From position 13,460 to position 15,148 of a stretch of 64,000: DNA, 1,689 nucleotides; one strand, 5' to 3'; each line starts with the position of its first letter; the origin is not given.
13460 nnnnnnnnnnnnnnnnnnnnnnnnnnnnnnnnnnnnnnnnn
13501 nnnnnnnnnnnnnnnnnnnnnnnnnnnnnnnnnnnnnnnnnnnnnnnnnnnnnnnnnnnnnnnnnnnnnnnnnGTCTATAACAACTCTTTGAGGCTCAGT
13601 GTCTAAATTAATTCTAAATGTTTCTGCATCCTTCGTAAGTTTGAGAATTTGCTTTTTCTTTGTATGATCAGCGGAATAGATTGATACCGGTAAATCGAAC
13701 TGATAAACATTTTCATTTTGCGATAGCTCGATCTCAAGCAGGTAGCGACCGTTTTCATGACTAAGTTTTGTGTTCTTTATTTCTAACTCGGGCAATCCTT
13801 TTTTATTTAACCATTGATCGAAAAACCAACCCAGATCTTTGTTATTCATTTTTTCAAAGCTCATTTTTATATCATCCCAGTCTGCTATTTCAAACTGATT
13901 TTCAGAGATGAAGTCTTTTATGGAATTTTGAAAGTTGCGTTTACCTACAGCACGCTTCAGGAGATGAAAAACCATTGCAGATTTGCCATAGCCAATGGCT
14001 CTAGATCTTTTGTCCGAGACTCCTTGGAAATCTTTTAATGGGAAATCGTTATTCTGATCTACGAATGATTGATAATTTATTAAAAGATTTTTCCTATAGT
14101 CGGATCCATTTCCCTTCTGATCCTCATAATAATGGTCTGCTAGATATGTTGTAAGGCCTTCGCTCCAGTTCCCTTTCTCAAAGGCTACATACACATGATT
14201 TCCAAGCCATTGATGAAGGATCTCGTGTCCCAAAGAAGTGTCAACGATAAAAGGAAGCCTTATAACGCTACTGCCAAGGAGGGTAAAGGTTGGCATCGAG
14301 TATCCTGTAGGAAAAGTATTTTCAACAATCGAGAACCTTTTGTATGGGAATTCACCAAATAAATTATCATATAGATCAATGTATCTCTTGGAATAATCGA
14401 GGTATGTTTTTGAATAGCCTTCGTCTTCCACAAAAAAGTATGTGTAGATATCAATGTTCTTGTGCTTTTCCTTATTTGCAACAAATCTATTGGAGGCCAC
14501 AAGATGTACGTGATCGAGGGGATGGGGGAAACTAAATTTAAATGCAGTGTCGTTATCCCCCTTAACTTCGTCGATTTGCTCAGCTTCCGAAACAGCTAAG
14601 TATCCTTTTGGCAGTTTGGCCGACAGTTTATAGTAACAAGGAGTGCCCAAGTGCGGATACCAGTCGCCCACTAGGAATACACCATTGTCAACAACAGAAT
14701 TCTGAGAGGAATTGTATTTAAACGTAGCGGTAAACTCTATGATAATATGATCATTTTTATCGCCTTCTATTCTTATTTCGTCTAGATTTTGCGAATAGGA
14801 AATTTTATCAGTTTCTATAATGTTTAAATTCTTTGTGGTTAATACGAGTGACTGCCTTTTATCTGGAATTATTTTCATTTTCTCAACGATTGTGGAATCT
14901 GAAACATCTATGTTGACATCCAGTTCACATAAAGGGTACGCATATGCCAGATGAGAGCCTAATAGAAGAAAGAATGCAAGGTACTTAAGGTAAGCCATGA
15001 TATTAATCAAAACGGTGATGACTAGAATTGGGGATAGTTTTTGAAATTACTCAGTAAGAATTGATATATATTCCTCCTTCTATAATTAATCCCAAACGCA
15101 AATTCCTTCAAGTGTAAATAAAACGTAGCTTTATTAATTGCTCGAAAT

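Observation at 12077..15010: Unusual secreted fusion: M1-type zinc aminopeptidase + ChaN/Tiki-like domain + PDZ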

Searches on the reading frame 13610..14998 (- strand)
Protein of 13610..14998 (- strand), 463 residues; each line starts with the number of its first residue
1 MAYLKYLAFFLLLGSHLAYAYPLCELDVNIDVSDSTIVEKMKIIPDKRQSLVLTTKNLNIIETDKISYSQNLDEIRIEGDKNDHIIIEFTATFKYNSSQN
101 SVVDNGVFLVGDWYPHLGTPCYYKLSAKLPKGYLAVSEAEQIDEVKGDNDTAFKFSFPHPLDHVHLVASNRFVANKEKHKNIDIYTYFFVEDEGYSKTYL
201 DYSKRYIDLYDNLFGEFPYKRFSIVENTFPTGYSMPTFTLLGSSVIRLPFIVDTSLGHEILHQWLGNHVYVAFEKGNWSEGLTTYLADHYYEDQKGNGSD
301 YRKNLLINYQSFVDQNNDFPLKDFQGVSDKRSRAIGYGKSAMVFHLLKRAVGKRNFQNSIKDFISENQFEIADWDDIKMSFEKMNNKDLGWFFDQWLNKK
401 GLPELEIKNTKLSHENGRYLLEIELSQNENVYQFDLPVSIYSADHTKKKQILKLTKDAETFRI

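Call 17: search_solved_structures(query=window:13610-14998:-, max_evalue=0.001, show_alignments=2)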
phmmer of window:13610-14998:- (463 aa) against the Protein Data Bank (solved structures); distinct sequences matched with E-value up to 0.001: 23.
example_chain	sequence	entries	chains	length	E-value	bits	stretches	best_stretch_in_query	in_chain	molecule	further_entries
3q7j_A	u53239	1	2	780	3.8e-10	42.7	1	124-441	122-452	Tricorn protease-interacting factor F3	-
1z1w_A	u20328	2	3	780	2.3e-08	36.8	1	125-441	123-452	Tricorn protease interacting factor F3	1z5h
5zi5_A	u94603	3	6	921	6.5e-08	35.4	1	256-428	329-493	Aminopeptidase N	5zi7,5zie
4xmu_A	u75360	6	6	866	3.1e-07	33.1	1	252-423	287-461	Aminopeptidase N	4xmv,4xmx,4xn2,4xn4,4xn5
4xmt_A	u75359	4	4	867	3.1e-07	33.1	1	252-423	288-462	Aminopeptidase N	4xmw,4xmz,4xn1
4xn7_A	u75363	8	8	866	3.7e-07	32.9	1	252-423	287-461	Aminopeptidase N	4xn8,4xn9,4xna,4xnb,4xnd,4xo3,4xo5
2dq6_A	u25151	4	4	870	3.7e-07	32.9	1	252-423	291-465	Aminopeptidase N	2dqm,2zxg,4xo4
2hpo_A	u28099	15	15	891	3.9e-07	32.8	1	252-423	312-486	Aminopeptidase N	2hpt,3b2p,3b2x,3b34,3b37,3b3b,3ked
3puu_A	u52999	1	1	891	3.9e-07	32.8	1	252-423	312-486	Aminopeptidase N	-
5yq1_A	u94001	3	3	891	3.9e-07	32.8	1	252-423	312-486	Aminopeptidase N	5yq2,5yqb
6oiu_A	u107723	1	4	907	6.5e-07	32.1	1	256-453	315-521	Aminopeptidase N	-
8sw0_A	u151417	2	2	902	2.6e-06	30.1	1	255-412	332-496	Puromycin-sensitive aminopeptidase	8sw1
9o5k_G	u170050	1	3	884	2.6e-06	30.1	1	255-412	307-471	Puromycin-sensitive aminopeptidase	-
5yo1_A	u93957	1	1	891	2.6e-06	30.1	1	252-423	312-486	Aminopeptidase N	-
5dll_A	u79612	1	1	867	6e-06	28.9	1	251-410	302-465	Aminopeptidase N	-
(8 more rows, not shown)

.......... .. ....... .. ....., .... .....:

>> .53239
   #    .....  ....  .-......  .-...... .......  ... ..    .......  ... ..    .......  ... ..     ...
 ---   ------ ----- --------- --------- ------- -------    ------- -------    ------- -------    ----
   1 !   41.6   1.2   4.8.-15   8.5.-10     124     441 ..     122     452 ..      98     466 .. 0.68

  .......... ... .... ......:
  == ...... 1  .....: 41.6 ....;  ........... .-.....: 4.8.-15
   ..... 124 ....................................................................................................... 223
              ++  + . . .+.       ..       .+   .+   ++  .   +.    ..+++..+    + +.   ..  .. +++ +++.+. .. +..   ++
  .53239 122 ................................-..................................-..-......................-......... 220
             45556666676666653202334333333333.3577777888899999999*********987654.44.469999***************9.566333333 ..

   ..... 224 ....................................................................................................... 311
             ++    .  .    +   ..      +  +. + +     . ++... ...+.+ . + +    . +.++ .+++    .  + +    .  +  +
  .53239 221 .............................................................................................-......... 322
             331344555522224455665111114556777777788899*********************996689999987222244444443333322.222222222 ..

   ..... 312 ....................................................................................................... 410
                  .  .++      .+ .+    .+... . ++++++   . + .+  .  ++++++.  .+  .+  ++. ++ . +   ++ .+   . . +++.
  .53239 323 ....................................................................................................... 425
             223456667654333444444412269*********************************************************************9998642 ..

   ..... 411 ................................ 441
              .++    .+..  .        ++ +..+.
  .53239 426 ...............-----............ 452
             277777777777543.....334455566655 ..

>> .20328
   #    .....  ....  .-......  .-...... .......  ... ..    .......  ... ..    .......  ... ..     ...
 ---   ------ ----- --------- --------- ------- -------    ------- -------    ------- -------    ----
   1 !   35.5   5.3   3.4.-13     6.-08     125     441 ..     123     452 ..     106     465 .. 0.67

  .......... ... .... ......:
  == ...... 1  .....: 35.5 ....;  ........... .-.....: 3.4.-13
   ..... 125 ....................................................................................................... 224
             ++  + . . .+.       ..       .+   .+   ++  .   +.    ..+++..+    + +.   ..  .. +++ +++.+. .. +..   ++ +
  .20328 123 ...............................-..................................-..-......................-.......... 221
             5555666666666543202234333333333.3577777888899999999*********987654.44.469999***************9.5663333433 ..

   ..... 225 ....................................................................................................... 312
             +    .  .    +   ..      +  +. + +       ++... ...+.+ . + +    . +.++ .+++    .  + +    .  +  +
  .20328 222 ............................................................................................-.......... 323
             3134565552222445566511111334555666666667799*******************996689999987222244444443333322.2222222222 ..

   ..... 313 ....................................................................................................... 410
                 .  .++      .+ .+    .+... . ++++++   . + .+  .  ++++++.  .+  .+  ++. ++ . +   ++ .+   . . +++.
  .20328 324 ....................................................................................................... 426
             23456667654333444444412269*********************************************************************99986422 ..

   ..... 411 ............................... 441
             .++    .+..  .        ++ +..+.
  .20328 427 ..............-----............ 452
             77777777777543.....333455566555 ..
